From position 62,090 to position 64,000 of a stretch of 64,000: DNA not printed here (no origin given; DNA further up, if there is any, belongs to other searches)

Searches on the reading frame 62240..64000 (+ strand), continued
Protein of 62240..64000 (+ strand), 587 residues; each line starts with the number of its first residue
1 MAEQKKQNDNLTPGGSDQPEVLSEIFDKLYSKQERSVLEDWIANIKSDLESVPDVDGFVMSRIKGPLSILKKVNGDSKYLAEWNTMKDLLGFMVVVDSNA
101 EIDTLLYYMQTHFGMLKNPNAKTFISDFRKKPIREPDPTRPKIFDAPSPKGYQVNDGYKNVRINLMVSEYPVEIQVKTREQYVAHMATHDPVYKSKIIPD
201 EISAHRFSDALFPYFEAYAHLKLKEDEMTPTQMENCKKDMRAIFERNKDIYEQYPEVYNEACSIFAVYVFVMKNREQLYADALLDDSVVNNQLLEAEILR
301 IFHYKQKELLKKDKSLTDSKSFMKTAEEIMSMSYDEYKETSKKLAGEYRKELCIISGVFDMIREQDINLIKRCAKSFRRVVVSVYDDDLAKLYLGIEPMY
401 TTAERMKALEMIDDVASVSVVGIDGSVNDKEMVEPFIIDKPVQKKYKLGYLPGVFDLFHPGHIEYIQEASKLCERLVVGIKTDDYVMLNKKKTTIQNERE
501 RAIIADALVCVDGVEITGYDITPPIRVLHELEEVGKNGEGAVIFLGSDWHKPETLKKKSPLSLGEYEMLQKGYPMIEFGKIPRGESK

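Call 13: search_protein_families(library=ncbifam, proteins=[L001:9848-10795:+, L001:10834-11754:-, L016:8704-9654:+, L006:7877-8833:+, L001:11881-12531:+, L001:6598-7266:+], max_evalue=0.001)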
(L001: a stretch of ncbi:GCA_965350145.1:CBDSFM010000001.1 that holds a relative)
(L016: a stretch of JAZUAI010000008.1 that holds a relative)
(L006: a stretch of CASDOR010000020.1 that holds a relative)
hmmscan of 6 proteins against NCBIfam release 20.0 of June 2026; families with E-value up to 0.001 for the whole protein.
L001:9848-10795:+ (315 aa): 12 families
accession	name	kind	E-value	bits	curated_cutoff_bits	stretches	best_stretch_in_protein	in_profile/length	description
NF011110.0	PRK14538.1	equivalog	4.2e-23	81.4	707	1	19-314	370-679/838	putative bifunctional signaling protein/50S ribosomal protein L9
NF053633.1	OlncasPapPhNrnA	equivalog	3.2e-17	62.4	350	1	8-311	7-313/317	bifunctional oligoribonuclease/PAP phosphatase NrnA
NF003877.0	PRK05427.1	equivalog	1.1e-09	38.2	283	1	19-166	4-153/308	manganese-dependent inorganic pyrophosphatase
NF011445.0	PRK14869.2-1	equivalog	2.1e-08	33.1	483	1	19-49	5-35/548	putative manganese-dependent inorganic diphosphatase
NF011441.0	PRK14869.1-3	equivalog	4.7e-08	32.1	753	1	19-51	5-37/548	putative manganese-dependent inorganic diphosphatase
NF011443.0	PRK14869.1-5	equivalog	1.4e-07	30.4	335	1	18-51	5-38/546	putative manganese-dependent inorganic diphosphatase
NF011442.0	PRK14869.1-4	equivalog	2.8e-07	29.4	400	1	19-51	6-39/543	putative manganese-dependent inorganic diphosphatase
NF041569.1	A-tRNAntase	equivalog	8.2e-07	27.6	1440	1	77-313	63-301/880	A-adding tRNA nucleotidyltransferase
NF011446.0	PRK14869.2-2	equivalog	2.7e-06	26.1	601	1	17-52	11-46/576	putative manganese-dependent inorganic diphosphatase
NF011440.0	PRK14869.1-2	equivalog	7.1e-06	24.9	746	0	19-45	4-30/541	putative manganese-dependent inorganic diphosphatase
NF011448.0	PRK14869.2-4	equivalog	1.9e-05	23.2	562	1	16-49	8-41/563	putative manganese-dependent inorganic diphosphatase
NF011449.0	PRK14869.2-5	equivalog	0.00055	19.1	411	0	18-52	3-37/451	putative manganese-dependent inorganic diphosphatase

L001:10834-11754:- (306 aa): 1 family
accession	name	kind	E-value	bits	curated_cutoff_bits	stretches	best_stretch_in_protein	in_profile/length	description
NF041569.1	A-tRNAntase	equivalog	1.1e-08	33.8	1440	1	197-300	184-290/880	A-adding tRNA nucleotidyltransferase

L016:8704-9654:+ (316 aa): 11 families
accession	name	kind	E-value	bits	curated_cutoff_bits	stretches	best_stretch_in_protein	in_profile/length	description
NF053633.1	OlncasPapPhNrnA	equivalog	2.6e-23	82.4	350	1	12-311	11-312/317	bifunctional oligoribonuclease/PAP phosphatase NrnA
NF011110.0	PRK14538.1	equivalog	1.6e-18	66.3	707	1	18-315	368-679/838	putative bifunctional signaling protein/50S ribosomal protein L9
NF003877.0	PRK05427.1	equivalog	3.4e-10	39.8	283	1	19-169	3-155/308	manganese-dependent inorganic pyrophosphatase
NF011445.0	PRK14869.2-1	equivalog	1.3e-08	33.8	483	1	52-197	283-424/548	putative manganese-dependent inorganic diphosphatase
NF011442.0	PRK14869.1-4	equivalog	7.1e-07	28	400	0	19-50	5-36/543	putative manganese-dependent inorganic diphosphatase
NF011446.0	PRK14869.2-2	equivalog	3.6e-06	25.7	601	0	17-50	10-43/576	putative manganese-dependent inorganic diphosphatase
NF041569.1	A-tRNAntase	equivalog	3.6e-06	25.5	1440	1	82-314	68-301/880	A-adding tRNA nucleotidyltransferase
NF011440.0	PRK14869.1-2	equivalog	5.3e-06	25.4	746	0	80-169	300-387/541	putative manganese-dependent inorganic diphosphatase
NF011441.0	PRK14869.1-3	equivalog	6.3e-06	25.1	753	0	20-51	5-36/548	putative manganese-dependent inorganic diphosphatase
NF011443.0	PRK14869.1-5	equivalog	1.3e-05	23.9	335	0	109-202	332-428/546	putative manganese-dependent inorganic diphosphatase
NF011449.0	PRK14869.2-5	equivalog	0.00078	18.6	411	0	18-51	2-35/451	putative manganese-dependent inorganic diphosphatase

L006:7877-8833:+ (318 aa): 9 families
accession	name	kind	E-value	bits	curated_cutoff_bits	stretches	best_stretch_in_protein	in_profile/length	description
NF053633.1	OlncasPapPhNrnA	equivalog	1.4e-25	89.9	350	1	7-303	6-302/317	bifunctional oligoribonuclease/PAP phosphatase NrnA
NF011110.0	PRK14538.1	equivalog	1.2e-16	60.1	707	1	11-309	361-670/838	putative bifunctional signaling protein/50S ribosomal protein L9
NF003877.0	PRK05427.1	equivalog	3.4e-11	43.1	283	1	20-181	4-168/308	manganese-dependent inorganic pyrophosphatase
NF011445.0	PRK14869.2-1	equivalog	7.4e-07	28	483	0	104-173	328-398/548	putative manganese-dependent inorganic diphosphatase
NF011440.0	PRK14869.1-2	equivalog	1.8e-06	26.9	746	0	103-174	320-392/541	putative manganese-dependent inorganic diphosphatase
NF011443.0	PRK14869.1-5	equivalog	1.7e-05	23.5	335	0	19-51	5-37/546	putative manganese-dependent inorganic diphosphatase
NF011446.0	PRK14869.2-2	equivalog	5e-05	21.9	601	0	17-54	10-47/576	putative manganese-dependent inorganic diphosphatase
NF011449.0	PRK14869.2-5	equivalog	5.5e-05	22.4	411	0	19-52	3-36/451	putative manganese-dependent inorganic diphosphatase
NF011442.0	PRK14869.1-4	equivalog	0.00068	18.2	400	0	19-49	5-35/543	putative manganese-dependent inorganic diphosphatase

L001:11881-12531:+ (216 aa): 0 families

L001:6598-7266:+ (222 aa): 1 family
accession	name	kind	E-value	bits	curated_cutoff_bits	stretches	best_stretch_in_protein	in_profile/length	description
NF040894.1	puhB_PGC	equivalog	0.00032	20.6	110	1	19-137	15-130/176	photosynthetic complex putative assembly protein PuhB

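Call 36: search_protein_families(library=pfam, proteins=[L017:6164-6748:+, L017:6761-7936:+, L017:4759-5916:+, L017:7940-8389:+, L001:9848-10795:+, L001:10834-11754:-, L001:11881-12531:+], max_evalue=0.01)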
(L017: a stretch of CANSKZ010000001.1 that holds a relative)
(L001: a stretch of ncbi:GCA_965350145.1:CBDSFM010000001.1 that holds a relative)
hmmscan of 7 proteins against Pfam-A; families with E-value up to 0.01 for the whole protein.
L017:6164-6748:+ (194 aa): 2 families
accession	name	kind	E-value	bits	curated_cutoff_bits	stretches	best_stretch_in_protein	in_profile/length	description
PF13328.12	HD_4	-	5.4e-10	39.7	27.2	1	20-103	1-75/156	HD domain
PF01966.28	HD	-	0.0017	19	22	1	45-137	1-115/116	HD domain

L017:6761-7936:+ (391 aa): 2 families
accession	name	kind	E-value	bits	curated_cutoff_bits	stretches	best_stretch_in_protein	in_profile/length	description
PF04607.23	RelA_SpoT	-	8e-11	42.7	27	1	57-179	1-111/113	Region found in RelA / SpoT proteins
PF22277.2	EncFtn-like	-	0.0054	16.9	27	1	178-259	6-82/85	EncFtn-like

L017:4759-5916:+ (385 aa): 1 family
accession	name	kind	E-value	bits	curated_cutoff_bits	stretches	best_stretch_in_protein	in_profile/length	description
PF19553.4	DUF6076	-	2.3e-09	37.7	23.5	1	264-343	51-133/168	Family of unknown function (DUF6076)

L017:7940-8389:+ (149 aa): 0 families

L001:9848-10795:+ (315 aa): 2 families
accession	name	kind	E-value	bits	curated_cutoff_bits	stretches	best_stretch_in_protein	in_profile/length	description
PF01368.27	DHH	-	2.4e-19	70.3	28.1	1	19-158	2-125/125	DHH family, N-terminal domain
PF02272.25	DHHA1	-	1.5e-09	38.7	25.9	1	231-314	10-101/102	DHHA1 domain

L001:10834-11754:- (306 aa): 2 families
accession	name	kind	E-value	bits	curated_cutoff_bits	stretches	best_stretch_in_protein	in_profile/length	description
PF01368.27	DHH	-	2.7e-05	24.9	28.1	1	2-126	1-105/125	DHH family, N-terminal domain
PF02272.25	DHHA1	-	0.00087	20.1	25.9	1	239-301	21-90/102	DHHA1 domain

L001:11881-12531:+ (216 aa): 1 family
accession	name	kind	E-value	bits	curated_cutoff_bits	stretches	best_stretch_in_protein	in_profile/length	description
PF08010.17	Phage_30_3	-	3.3e-24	85.7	36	1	75-208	5-137/138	Bacteriophage protein GP30.3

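Call 38: predict_structure(alignment_id=A3)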
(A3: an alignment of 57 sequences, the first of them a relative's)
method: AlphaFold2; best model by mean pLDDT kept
length: 614 residues; sequences in the alignment: 57
mean_pLDDT: 89.2   pTM: 0.84
mean pLDDT of the five models: 89.2, 89.2, 88.3, 87.8, 87.6
residues with pLDDT >= 90: 425; 70-90: 154; 50-70: 19; < 50: 16
segments of 3 or more residues with pLDDT < 50: 1-15
pLDDT, mean of each block of 10 residues (from residue 1): 32 57 93 87 91 91 91 88 93 95 96 95 95 84 89 93 95 96 95 89 93 97 96 97 96 94 96 91 75 89 92 91 96 94 80 91 93 88 94 91 93 92 77 77 93 92 92 96 92 93 95 95 96 95 89 83 93 94 70 84 86 58
secondary structure, 60 per line:
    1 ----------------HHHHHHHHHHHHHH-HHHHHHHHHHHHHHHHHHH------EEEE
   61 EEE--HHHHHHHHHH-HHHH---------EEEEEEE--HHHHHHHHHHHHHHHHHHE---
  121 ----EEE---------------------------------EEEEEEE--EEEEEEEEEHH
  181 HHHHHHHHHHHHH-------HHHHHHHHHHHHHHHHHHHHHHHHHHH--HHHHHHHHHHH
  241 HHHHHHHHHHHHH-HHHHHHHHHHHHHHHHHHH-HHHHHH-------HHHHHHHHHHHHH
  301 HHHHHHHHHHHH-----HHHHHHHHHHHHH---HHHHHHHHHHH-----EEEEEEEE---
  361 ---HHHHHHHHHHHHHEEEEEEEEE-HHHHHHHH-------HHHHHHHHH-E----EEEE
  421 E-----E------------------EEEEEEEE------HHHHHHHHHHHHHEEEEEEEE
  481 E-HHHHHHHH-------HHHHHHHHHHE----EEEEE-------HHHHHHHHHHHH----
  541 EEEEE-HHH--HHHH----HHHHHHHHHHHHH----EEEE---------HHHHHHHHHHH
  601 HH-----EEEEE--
elements in order: H17-30 H32-50 E57-63 H66-75 H77-80 E90-96 H99-116 E125-127 E161-167 E170-178 H179-193 H201-227 H230-253 H255-273 H275-280 H288-312 H318-330 H334-344 E350-357 H364-376 E377-385 H387-394 H402-410 E417-421 E446-453 H460-472 E473-481 H483-490 H498-507 E513-517 H525-536 E541-545 H552-555 H560-572 E577-580 H590-602 E608-612

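Call 43: fold_search(model_id=the predicted structure, library=pdb)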
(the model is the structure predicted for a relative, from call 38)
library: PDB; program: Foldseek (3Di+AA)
matches with E <= 10: 631; with E <= 0.001: 56
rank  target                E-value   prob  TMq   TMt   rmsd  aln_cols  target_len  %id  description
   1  3elb                  3.3e-08  1.00  0.29  0.56   9.6       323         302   16  Human CTP: Phosphoethanolamine Cytidylyltransferase in complex with CMP (released 2008-10-21)
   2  4xsv                  3.5e-08  1.00  0.29  0.55   9.6       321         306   16  Human CTP: Phosphoethanolamine Cytidylyltransferase in complex with CTP (released 2016-03-16)
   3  7ztb_A                7.0e-07  1.00  0.22  0.36   9.2       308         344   14  Structure of the Salmonella tRNA pyrophosphokinase CapRel (released 2022-11-23)
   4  7ztb_B                1.0e-06  1.00  0.22  0.35   9.2       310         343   14  Structure of the Salmonella tRNA pyrophosphokinase CapRel (released 2022-11-23)
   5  5ded_A                1.1e-05  1.00  0.20  0.53   7.2       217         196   18  Crystal structure of the small alarmone synthethase 1 from Bacillus subtilis bound to its product pppGpp (released 2015-10-28)
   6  5ded_C                1.4e-05  1.00  0.21  0.56   7.0       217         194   19  Crystal structure of the small alarmone synthethase 1 from Bacillus subtilis bound to its product pppGpp (released 2015-10-28)
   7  5dec_B                1.4e-05  1.00  0.19  0.49   8.0       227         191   18  Crystal structure of the small alarmone synthetase 1 from Bacillus subtilis (released 2015-10-28)
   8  5ded_E                2.2e-05  1.00  0.18  0.45   8.4       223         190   18  Crystal structure of the small alarmone synthethase 1 from Bacillus subtilis bound to its product pppGpp (released 2015-10-28)
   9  5ded_B                2.5e-05  1.00  0.20  0.56   7.1       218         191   20  Crystal structure of the small alarmone synthethase 1 from Bacillus subtilis bound to its product pppGpp (released 2015-10-28)
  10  1coz_A                2.9e-05  1.00  0.18  0.76   4.3       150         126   24  CTP:GLYCEROL-3-PHOSPHATE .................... FROM BACILLUS SUBTILIS (released 1999-10-06)
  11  6ex0_B                3.0e-05  1.00  0.16  0.40  14.1       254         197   12  Crystal structure of RelP (SAS2) from Staphylococcus aureus bound to pppGpp in the post-catalytic state (released 2018-01-24)
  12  5dec_A                3.6e-05  1.00  0.19  0.52   7.8       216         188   18  Crystal structure of the small alarmone synthetase 1 from Bacillus subtilis (released 2015-10-28)
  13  5ded_F                3.7e-05  1.00  0.19  0.47   8.3       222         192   19  Crystal structure of the small alarmone synthethase 1 from Bacillus subtilis bound to its product pppGpp (released 2015-10-28)
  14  5ded_G                3.9e-05  1.00  0.19  0.53   7.0       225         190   18  Crystal structure of the small alarmone synthethase 1 from Bacillus subtilis bound to its product pppGpp (released 2015-10-28)
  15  2b7l_A                4.6e-05  1.00  0.16  0.77   4.3       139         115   23  Crystal Structure of CTP:Glycerol-3-Phosphate Cytidylyltransferase from Staphylococcus aureus (released 2006-06-27)
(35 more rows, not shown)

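Call 48: search_protein_families(library=padloc, proteins=[P0001, L001:9848-10795:+, L017:6761-7936:+, L017:6164-6748:+], max_evalue=0.01)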
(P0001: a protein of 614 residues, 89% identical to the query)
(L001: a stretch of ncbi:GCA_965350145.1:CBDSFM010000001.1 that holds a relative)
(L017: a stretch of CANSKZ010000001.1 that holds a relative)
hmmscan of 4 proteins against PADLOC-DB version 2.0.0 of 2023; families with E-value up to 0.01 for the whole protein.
P0001 (614 aa): 1 family
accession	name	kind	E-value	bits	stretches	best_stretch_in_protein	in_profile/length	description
PDLC04999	PDC-S33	-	0.00025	18.6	1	46-181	56-171/349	-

L001:9848-10795:+ (315 aa): 0 families

L017:6761-7936:+ (391 aa): 0 families

L017:6164-6748:+ (194 aa): 0 families

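Call 49: search_protein_families(library=phrogs, proteins=[P0001, L001:9848-10795:+, L017:6761-7936:+, L017:6164-6748:+], max_evalue=0.001)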
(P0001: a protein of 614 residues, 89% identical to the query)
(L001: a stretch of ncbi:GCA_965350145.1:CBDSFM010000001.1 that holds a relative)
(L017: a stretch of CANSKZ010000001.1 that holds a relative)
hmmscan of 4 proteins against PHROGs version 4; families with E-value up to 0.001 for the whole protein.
P0001 (614 aa): 2 families
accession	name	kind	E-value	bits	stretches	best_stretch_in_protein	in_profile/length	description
phrog_7878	-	other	2.4e-27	96.6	2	448-562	3-109/131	bifunctional heptose 7-phosphate kinase/heptose 1-phosphate adenyltransferase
phrog_29208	-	unknown function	0.00015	22.5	0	352-426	5-74/163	-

L001:9848-10795:+ (315 aa): 1 family
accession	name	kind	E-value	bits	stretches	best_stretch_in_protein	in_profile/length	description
phrog_4771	-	other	8.7e-06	26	1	60-309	43-295/363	DHH phosphoesterase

L017:6761-7936:+ (391 aa): 1 family
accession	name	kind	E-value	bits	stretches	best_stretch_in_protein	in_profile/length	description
phrog_32462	-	unknown function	8e-05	22.8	1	52-251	46-241/330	-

L017:6164-6748:+ (194 aa): 3 families
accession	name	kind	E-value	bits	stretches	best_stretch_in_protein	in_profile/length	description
phrog_990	-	other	2.3e-26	93.9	1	17-139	155-267/374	metal-dependent phosphohydrolase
phrog_15275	-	unknown function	3.3e-11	44.3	1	18-158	31-168/223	-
phrog_32047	-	other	7.3e-10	39.6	1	20-93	27-96/301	phosphohydrolase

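Call 55: find_homologous_proteins(query=L002:4339-5286:+)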
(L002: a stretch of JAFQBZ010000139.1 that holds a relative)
Query L002:4339-5286:+ (315 aa): 927 proteins with E <= 0.001 among 2120 candidates; the best 120 are listed.
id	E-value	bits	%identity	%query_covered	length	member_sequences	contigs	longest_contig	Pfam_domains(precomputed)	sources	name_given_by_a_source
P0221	1.6e-197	673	95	100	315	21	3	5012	PF01368.28,PF02272.25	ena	-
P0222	4.8e-184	629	89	100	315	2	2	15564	PF01368.28,PF02272.25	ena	-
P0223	4.0e-183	626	88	100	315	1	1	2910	PF01368.28,PF02272.25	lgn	-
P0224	2.2e-176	604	86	99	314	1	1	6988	PF01368.28,PF02272.25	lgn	-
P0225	3.0e-176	603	85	100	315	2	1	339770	PF01368.28,PF02272.25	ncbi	-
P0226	6.8e-173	592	84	100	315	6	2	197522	PF01368.28,PF02272.25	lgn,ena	-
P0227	2.2e-168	577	81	100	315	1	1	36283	PF01368.28,PF02272.25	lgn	-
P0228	8.9e-168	575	81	100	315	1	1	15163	PF01368.28,PF02272.25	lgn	-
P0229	1.5e-167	575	81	100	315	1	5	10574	PF01368.28,PF02272.25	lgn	-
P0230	2.5e-167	574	80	100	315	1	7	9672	PF01368.28,PF02272.25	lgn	-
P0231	3.8e-165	567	81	100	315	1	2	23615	PF01368.28,PF02272.25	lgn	-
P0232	1.0e-164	565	79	100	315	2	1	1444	PF01368.28,PF02272.25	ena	-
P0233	6.1e-156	536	77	100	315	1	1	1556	PF01368.28,PF02272.25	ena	-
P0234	2.6e-155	534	77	100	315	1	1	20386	PF01368.28,PF02272.25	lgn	-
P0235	6.1e-155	533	75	100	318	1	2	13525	PF01368.28,PF02272.25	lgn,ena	-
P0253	1.3e-129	450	64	100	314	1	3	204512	PF01368.28,PF02272.25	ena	-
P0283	7.4e-118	411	61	99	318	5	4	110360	PF01368.28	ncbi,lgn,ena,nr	ncbi:MAG: DHH family phosphoesterase [Clostridia bacterium]|nr:DHH family phosphoesterase [Clostridi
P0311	2.5e-100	354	53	99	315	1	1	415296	PF01368.28,PF02272.25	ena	-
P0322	3.6e-98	347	52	99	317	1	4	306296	PF01368.28,PF02272.25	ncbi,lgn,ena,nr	ncbi:MAG: DHH family phosphoesterase [Clostridia bacterium]|nr:DHH family phosphoesterase [Clostridi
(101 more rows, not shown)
